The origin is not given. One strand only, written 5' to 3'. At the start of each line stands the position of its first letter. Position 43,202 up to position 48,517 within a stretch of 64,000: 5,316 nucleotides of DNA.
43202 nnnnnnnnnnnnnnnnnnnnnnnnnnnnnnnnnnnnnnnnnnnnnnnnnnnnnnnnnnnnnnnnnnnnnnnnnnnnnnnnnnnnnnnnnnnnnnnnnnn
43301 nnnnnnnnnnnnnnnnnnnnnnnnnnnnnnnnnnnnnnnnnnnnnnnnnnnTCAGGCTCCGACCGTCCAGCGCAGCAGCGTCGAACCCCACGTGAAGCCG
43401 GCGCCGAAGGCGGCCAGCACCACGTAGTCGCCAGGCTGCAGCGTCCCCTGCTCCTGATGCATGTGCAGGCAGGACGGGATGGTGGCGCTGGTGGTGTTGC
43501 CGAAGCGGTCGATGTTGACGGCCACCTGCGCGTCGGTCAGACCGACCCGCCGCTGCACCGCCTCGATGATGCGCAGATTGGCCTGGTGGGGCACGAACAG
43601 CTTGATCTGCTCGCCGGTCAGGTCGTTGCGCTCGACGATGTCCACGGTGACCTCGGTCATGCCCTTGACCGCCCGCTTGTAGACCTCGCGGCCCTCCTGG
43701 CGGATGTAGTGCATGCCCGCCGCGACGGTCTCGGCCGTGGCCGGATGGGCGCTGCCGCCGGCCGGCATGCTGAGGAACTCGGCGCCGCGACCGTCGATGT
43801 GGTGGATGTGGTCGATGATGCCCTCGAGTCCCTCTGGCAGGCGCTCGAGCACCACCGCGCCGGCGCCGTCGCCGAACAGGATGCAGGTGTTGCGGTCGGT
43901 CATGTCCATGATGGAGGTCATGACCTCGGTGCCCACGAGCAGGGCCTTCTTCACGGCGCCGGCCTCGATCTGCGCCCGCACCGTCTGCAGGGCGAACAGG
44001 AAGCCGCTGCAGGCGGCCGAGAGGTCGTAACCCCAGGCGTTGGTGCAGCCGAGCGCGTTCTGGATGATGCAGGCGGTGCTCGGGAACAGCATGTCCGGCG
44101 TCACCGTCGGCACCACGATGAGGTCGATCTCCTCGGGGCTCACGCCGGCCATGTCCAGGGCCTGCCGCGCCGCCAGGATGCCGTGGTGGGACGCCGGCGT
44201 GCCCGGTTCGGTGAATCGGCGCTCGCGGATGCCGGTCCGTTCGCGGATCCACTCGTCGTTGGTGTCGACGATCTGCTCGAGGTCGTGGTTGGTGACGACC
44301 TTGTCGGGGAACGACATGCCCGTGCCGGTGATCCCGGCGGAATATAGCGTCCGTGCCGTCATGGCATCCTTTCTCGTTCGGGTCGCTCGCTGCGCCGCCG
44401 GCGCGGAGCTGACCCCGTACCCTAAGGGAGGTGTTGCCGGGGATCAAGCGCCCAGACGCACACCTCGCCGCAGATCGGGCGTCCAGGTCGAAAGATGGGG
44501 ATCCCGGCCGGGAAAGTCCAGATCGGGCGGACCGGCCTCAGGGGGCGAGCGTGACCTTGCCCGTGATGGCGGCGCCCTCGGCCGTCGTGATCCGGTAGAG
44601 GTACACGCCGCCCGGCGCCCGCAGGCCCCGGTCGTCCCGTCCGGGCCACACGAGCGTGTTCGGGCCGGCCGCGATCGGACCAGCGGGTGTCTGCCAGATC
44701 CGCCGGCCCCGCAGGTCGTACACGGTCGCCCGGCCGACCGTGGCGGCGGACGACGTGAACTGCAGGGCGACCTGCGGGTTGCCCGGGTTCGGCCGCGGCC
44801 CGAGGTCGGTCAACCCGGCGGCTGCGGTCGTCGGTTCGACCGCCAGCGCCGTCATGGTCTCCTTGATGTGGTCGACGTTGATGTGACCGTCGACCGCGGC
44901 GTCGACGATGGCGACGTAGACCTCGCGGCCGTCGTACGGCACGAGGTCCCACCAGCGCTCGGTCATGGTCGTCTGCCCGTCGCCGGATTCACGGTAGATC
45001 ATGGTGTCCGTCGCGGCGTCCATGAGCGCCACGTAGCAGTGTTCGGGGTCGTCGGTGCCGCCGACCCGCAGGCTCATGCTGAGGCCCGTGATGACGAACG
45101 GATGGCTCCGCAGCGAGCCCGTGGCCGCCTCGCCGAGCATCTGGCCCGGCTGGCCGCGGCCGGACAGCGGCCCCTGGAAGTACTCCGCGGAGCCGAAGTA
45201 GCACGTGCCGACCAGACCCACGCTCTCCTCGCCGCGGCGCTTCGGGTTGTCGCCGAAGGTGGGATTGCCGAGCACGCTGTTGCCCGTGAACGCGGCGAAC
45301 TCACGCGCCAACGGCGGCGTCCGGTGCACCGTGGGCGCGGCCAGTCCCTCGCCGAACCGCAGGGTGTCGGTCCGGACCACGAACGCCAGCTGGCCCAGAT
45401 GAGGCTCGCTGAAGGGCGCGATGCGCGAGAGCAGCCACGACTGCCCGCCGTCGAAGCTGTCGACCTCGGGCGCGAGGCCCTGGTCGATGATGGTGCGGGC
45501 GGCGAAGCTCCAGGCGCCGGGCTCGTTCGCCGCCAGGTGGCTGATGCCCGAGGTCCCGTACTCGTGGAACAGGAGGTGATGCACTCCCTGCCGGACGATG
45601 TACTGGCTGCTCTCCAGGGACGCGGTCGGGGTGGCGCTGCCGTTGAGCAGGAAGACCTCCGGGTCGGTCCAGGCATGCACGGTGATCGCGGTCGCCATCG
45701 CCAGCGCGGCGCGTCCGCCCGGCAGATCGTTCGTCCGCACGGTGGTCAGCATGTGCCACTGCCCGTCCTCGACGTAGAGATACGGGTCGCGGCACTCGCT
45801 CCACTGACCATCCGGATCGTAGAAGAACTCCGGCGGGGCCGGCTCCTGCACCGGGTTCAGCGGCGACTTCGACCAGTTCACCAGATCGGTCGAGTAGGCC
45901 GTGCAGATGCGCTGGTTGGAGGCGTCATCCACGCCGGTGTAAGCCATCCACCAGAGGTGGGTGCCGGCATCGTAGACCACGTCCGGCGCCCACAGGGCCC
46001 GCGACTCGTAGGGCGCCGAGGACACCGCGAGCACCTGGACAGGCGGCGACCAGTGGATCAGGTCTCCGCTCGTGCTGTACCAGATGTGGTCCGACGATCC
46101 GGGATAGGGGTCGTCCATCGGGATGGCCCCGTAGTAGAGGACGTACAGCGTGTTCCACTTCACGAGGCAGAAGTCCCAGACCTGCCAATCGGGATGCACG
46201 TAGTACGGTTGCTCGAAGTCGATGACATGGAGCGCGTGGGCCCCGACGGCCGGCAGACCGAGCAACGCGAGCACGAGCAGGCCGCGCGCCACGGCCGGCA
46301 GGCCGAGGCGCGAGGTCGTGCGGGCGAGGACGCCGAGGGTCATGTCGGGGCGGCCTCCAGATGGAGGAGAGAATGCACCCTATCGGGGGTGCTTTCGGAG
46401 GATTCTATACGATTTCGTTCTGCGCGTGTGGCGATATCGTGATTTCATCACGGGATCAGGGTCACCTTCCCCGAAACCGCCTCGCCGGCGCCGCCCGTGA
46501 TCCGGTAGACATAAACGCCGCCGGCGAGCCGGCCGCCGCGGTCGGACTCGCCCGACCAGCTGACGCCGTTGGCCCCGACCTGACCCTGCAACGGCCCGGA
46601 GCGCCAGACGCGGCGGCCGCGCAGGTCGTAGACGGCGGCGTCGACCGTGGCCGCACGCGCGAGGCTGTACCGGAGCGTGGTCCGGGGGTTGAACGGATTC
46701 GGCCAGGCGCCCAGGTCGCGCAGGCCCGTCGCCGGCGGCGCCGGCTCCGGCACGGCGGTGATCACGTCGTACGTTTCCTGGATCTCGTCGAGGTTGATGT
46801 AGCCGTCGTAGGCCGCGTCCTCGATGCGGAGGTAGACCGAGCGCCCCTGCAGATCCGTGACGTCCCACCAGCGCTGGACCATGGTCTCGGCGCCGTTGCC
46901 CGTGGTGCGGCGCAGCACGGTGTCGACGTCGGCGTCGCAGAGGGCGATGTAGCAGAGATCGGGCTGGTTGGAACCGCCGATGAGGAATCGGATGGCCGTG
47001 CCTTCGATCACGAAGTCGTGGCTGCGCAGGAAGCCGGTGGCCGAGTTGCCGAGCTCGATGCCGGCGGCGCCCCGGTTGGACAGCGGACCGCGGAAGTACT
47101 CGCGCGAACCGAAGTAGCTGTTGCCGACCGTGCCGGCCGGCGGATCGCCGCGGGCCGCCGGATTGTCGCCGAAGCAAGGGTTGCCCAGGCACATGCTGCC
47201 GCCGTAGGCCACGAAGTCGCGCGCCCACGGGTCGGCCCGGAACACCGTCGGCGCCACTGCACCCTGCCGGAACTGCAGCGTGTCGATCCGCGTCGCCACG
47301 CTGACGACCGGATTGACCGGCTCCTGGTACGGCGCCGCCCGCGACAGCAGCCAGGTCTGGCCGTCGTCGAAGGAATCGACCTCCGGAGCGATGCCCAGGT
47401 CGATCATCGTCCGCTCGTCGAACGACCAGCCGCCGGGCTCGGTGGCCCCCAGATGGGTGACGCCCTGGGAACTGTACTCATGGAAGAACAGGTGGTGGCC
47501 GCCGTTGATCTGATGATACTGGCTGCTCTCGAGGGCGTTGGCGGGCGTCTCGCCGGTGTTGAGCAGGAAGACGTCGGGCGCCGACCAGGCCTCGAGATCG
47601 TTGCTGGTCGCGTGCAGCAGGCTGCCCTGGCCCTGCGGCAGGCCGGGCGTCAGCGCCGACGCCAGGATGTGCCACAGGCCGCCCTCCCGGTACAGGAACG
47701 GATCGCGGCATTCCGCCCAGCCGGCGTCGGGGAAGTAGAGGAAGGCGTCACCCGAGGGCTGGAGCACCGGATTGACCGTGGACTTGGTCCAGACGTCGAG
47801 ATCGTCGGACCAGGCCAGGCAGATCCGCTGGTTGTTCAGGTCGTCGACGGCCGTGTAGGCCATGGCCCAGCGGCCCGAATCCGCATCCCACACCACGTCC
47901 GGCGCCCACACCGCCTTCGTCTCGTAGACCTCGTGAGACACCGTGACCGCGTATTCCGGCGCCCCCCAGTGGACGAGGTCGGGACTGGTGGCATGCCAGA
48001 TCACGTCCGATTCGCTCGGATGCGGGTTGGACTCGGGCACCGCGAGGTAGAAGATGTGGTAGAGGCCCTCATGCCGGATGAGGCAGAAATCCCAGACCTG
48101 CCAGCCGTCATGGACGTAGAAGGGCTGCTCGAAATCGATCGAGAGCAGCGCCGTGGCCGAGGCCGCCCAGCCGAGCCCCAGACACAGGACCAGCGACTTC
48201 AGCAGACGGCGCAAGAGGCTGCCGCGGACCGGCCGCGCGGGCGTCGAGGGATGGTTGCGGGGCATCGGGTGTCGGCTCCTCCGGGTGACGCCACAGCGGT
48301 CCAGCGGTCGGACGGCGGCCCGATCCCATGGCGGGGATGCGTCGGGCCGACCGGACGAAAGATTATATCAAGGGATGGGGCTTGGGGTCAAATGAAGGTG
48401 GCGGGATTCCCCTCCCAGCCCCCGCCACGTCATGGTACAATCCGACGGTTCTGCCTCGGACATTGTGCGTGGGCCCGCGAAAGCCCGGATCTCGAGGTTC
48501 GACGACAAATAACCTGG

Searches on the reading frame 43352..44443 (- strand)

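Call 89: search_protein_families(library=pfam, proteins=[window:43352-44443:-], max_evalue=0.001)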
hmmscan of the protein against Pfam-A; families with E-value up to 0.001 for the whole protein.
window:43352-44443:- (363 aa): 3 families
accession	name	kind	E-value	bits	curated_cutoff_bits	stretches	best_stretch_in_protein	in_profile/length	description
PF08541.16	ACP_syn_III_C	-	1.1e-33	115.6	26.6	1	271-359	2-90/90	3-Oxoacyl-[acyl-carrier-protein (ACP)] synthase III C terminal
PF08545.16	ACP_syn_III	-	5.9e-26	90.6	24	1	139-211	1-73/80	3-Oxoacyl-[acyl-carrier-protein (ACP)] synthase III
PF00108.29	Thiolase_N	-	0.00022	21.1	26.4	1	84-183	23-123/260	Thiolase, N-terminal domain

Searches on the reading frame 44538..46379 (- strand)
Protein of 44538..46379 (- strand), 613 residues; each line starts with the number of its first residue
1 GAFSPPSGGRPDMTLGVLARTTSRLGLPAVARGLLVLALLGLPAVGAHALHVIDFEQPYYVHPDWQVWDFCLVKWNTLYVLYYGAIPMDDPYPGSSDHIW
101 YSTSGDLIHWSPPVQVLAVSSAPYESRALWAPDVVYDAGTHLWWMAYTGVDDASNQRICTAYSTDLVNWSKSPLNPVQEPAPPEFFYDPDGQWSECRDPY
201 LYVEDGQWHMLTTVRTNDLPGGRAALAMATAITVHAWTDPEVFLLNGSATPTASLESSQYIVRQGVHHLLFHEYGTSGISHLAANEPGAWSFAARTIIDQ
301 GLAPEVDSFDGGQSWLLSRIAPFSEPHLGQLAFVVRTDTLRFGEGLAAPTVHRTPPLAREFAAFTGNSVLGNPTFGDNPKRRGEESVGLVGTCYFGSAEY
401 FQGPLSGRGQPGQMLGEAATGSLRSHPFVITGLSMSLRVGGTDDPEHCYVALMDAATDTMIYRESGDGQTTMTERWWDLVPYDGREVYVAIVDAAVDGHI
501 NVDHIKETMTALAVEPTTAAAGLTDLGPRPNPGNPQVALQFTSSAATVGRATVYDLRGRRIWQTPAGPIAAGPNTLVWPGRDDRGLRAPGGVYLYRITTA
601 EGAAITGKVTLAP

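Call 89: search_protein_families(library=pfam, proteins=[window:44538-46379:-], max_evalue=0.001)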
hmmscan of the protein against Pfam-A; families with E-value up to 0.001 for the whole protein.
window:44538-46379:- (613 aa): 2 families
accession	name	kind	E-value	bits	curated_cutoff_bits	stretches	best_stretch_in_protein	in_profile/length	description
PF00251.26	Glyco_hydro_32N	-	2.1e-11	44.4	22.1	1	72-217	15-153/307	Glycosyl hydrolases family 32 N-terminal domain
PF13860.13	FlgD_ig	-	5.7e-07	29.9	27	1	538-600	13-76/79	FlgD Ig-like domain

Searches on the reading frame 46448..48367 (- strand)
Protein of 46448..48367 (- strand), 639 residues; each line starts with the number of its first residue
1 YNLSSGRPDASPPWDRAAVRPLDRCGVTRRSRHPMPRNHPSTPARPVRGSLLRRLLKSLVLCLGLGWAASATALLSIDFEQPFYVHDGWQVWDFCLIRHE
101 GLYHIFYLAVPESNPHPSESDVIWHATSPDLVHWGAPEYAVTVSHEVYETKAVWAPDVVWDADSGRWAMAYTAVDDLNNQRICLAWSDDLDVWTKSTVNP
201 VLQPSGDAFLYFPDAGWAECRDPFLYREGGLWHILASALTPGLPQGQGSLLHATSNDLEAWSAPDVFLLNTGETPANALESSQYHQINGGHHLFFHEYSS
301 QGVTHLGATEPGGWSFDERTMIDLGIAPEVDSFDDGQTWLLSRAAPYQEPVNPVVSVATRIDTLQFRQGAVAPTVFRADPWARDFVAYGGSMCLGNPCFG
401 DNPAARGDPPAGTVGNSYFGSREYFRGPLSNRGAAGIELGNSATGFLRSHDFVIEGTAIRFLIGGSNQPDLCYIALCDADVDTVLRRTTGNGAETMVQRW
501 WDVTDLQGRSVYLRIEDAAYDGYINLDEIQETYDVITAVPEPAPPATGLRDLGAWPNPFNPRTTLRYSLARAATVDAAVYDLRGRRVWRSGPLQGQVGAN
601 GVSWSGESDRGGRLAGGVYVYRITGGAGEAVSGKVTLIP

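Call 89: search_protein_families(library=pfam, proteins=[window:46448-48367:-], max_evalue=0.001)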
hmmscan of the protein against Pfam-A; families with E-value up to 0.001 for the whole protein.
window:46448-48367:- (639 aa): 1 family
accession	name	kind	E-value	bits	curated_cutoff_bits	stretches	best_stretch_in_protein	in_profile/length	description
PF00251.26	Glyco_hydro_32N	-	7.6e-17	62.3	22.1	1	96-291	15-198/307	Glycosyl hydrolases family 32 N-terminal domain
